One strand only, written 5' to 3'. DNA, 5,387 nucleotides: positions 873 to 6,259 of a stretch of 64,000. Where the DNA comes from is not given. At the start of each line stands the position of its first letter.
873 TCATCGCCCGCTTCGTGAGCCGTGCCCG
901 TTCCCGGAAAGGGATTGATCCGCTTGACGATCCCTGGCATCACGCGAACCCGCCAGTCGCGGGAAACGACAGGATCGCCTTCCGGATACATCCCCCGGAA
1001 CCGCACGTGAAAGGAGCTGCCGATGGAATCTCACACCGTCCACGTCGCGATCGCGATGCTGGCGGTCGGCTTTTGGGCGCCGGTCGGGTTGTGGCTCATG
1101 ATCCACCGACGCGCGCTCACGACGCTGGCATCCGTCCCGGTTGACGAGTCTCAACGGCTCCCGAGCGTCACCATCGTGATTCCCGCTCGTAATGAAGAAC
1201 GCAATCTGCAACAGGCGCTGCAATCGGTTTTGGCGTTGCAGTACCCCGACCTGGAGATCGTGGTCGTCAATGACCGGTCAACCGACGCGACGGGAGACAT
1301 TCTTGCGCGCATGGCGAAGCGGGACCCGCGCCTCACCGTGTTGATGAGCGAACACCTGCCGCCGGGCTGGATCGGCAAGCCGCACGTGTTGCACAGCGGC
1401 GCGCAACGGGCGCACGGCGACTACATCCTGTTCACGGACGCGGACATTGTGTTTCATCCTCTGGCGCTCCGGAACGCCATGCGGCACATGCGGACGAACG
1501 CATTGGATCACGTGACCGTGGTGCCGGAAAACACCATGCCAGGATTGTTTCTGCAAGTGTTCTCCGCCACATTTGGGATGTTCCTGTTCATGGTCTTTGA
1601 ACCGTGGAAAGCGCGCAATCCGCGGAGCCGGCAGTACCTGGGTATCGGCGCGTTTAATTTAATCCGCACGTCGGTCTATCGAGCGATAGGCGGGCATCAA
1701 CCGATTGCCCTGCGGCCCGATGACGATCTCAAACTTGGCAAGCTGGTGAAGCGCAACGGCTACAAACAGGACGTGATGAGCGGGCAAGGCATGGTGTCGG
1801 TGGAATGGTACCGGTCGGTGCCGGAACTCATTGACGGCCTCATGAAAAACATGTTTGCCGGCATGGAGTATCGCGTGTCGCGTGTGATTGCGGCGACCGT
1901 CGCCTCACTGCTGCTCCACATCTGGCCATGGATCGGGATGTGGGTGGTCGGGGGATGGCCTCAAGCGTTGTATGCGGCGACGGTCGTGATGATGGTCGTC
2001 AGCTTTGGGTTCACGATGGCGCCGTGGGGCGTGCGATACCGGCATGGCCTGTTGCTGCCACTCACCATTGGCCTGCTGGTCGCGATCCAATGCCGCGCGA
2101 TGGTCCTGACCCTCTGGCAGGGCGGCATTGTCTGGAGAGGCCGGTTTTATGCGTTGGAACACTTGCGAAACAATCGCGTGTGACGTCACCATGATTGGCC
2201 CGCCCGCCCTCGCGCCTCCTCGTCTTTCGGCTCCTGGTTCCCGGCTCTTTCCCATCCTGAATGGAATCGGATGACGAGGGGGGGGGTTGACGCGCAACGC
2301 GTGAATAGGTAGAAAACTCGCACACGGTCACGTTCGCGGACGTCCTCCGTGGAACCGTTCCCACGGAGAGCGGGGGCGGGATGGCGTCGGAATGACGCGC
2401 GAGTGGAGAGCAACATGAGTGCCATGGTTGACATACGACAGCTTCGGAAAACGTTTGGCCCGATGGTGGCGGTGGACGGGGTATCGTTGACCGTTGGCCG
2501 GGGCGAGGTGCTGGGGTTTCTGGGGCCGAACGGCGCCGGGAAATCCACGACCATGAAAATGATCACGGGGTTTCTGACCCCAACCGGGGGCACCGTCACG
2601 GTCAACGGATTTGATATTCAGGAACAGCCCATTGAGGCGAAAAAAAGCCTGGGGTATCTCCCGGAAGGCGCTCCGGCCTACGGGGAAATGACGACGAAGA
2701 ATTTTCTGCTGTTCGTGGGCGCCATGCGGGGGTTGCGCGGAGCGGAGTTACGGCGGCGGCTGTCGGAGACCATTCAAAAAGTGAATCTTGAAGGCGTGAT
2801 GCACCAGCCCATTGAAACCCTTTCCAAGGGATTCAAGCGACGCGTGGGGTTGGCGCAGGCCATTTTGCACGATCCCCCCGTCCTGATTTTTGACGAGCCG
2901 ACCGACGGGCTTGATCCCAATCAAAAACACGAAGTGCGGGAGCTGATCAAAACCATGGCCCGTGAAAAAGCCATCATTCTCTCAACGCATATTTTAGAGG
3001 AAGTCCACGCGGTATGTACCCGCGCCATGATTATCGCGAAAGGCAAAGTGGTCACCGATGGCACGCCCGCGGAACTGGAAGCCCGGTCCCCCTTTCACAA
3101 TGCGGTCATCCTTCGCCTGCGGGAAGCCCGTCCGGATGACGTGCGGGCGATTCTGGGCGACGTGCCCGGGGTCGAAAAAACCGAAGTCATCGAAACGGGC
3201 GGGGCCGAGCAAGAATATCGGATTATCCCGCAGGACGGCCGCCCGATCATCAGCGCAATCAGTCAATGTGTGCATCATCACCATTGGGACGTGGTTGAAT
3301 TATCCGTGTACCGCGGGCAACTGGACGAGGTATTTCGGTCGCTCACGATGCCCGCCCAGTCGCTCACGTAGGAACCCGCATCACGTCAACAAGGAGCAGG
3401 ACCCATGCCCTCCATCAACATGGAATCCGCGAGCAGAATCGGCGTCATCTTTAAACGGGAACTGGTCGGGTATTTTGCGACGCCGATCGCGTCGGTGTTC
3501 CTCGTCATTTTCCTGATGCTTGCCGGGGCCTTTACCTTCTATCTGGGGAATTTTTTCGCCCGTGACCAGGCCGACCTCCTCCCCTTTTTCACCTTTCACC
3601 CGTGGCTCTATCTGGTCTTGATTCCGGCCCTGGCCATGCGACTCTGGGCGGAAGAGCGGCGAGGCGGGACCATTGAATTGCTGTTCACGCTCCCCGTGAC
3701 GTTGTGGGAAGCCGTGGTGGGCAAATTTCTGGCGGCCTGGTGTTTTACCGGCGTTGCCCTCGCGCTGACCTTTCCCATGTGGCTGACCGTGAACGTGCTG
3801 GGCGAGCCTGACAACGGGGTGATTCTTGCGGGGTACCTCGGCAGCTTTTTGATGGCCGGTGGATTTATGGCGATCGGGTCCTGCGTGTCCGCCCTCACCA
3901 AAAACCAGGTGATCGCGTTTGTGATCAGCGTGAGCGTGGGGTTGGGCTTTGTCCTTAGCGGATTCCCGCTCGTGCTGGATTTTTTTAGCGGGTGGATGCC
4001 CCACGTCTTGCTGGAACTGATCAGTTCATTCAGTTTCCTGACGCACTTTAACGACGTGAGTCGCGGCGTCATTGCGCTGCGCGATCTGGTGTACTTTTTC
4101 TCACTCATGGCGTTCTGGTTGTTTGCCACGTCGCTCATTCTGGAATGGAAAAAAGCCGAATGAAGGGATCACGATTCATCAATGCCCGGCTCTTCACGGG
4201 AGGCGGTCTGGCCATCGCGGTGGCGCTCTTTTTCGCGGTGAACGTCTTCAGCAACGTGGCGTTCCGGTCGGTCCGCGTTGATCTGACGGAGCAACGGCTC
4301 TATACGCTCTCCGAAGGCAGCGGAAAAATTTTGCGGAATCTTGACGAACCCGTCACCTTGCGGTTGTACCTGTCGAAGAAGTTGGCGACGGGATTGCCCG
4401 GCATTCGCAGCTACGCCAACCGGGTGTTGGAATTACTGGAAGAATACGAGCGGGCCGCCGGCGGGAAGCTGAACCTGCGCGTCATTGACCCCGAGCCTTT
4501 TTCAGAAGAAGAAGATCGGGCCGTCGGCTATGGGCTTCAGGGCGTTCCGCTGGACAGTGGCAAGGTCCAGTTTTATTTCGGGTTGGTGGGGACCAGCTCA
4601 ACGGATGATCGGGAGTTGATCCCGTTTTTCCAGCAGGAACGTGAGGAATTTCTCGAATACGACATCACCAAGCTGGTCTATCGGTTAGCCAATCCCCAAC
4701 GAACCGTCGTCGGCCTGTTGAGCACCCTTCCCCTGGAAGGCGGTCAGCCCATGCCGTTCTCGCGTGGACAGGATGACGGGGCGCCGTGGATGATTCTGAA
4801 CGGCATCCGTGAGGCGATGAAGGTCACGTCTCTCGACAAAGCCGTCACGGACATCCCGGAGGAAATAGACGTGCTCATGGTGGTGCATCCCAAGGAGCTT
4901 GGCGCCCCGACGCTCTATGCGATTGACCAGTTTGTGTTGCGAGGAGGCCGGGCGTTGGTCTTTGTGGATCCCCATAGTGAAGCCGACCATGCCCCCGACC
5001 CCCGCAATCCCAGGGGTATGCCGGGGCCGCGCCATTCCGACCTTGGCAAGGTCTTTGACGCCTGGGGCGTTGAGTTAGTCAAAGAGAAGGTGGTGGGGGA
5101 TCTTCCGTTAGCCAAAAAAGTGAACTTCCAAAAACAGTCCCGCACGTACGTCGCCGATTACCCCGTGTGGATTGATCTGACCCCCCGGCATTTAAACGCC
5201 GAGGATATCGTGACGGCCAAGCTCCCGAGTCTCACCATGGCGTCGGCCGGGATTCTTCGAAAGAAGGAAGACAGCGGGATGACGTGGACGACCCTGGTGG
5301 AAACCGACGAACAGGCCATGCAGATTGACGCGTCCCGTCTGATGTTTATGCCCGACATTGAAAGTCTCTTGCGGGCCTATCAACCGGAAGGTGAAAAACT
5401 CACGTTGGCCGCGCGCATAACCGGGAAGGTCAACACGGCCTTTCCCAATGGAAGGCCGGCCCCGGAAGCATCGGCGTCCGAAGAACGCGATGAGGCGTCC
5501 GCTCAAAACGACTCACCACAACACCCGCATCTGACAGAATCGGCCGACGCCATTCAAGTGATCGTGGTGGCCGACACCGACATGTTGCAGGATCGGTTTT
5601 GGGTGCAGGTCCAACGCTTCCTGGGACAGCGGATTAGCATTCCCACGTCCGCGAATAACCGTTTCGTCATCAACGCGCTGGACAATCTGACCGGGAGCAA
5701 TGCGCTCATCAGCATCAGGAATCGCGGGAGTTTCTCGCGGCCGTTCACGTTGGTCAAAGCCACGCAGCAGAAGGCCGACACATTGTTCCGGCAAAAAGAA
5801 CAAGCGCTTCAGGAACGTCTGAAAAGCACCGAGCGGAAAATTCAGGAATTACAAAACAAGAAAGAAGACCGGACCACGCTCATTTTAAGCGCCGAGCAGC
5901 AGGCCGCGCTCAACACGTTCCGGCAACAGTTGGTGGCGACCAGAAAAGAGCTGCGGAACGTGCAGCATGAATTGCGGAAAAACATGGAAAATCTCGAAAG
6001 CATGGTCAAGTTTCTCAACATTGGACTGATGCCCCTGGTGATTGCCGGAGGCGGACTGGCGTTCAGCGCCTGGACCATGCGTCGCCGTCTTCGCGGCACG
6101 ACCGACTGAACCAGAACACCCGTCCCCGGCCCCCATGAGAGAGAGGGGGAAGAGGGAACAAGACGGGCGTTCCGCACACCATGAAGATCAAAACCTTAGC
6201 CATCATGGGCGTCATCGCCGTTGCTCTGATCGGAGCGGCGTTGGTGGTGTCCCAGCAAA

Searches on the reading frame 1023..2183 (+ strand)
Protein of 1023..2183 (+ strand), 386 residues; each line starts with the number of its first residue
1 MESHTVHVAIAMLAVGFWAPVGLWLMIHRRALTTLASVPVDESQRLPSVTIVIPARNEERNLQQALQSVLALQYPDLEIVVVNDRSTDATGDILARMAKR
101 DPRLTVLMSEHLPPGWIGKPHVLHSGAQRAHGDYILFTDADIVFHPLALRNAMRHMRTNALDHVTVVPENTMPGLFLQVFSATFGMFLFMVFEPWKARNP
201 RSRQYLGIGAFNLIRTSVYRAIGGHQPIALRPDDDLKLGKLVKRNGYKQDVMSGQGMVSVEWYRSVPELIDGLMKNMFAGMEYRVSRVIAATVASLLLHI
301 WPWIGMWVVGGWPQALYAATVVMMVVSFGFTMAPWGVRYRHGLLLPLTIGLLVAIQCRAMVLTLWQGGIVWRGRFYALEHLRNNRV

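Call 12: search_protein_families(library=pfam, proteins=[window:1023-2183:+])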
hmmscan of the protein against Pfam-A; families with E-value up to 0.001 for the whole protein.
window:1023-2183:+ (386 aa): 5 families
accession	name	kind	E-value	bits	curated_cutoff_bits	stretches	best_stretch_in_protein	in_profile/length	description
PF00535.33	Glycos_transf_2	-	3e-25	89.5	23.3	1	50-219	1-164/168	Glycosyl transferase family 2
PF13641.12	Glyco_tranf_2_3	-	2.7e-19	70.5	27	1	47-249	1-201/230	Glycosyltransferase like family 2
PF13506.12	Glyco_transf_21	-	1.1e-10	41.7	21.7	1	118-252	17-147/174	Glycosyl transferase family 21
PF10111.15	Glyco_tranf_2_2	-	1.3e-05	25.3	27.3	1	50-150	1-100/276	Glycosyltransferase like family 2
PF13704.12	Glyco_tranf_2_4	-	0.00027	21.8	27.5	1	56-141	1-81/98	Glycosyl transferase family 2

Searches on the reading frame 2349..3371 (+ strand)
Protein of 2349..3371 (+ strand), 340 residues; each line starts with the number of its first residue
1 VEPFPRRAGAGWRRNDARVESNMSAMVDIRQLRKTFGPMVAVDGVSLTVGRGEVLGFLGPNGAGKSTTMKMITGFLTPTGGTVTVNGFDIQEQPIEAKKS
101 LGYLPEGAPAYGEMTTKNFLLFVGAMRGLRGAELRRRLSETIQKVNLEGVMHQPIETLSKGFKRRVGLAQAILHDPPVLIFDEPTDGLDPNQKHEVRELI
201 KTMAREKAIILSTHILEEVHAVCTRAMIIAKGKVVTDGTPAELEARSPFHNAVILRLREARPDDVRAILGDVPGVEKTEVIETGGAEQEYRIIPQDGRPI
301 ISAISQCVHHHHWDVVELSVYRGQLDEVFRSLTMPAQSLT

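Call 12: search_protein_families(library=pfam, proteins=[window:2349-3371:+])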
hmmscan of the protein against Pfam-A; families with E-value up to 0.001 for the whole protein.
window:2349-3371:+ (340 aa): 2 families
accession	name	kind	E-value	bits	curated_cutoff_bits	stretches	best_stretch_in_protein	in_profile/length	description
PF00005.33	ABC_tran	-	7.1e-31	108.1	25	1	43-185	2-136/137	ABC transporter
PF13304.12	AAA_21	-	4.8e-12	47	27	1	154-216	234-300/304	AAA domain, putative AbiEii toxin, Type IV TA system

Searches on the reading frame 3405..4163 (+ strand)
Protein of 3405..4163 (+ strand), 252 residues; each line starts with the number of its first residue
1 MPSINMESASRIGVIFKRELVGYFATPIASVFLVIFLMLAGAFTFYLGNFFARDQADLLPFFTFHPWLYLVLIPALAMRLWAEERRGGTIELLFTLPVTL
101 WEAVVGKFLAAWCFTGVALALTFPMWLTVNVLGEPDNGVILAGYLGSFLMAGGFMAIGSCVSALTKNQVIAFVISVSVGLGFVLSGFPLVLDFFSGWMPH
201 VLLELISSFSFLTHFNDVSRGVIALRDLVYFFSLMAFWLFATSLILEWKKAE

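Call 12: search_protein_families(library=pfam, proteins=[window:3405-4163:+])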
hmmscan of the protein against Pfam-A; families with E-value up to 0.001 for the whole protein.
window:3405-4163:+ (252 aa): 5 families
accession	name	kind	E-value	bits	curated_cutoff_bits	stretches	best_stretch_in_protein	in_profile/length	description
PF12679.13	ABC2_membrane_2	-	1.2e-07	31.7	27.2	1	73-242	82-262/283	ABC-2 family transporter protein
PF12730.13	ABC2_membrane_4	-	4.4e-06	27.2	27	1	31-177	27-174/179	ABC-2 family transporter protein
PF12698.13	ABC2_membrane_3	-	4.5e-06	26.4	31.6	1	62-241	168-344/347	ABC-2 family transporter protein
PF03379.19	CcmB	-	3.2e-05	23.9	24.9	1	67-126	53-113/215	CcmB protein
PF13346.12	ABC2_membrane_5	-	0.00056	19.9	25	0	38-186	15-162/205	ABC-2 family transporter protein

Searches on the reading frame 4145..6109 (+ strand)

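Call 12: search_protein_families(library=pfam, proteins=[window:4145-6109:+])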
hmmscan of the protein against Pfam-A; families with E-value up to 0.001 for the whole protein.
window:4145-6109:+ (654 aa): 2 families
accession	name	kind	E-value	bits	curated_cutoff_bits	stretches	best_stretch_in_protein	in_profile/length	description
PF09822.16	ABC_transp_aux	-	1.9e-60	205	34.7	1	188-511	3-288/288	ABC-type uncharacterized transport system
PF23357.1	DUF7088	-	1.2e-26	93.3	27.8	1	49-149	1-104/105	Domain of unknown function (DUF7088)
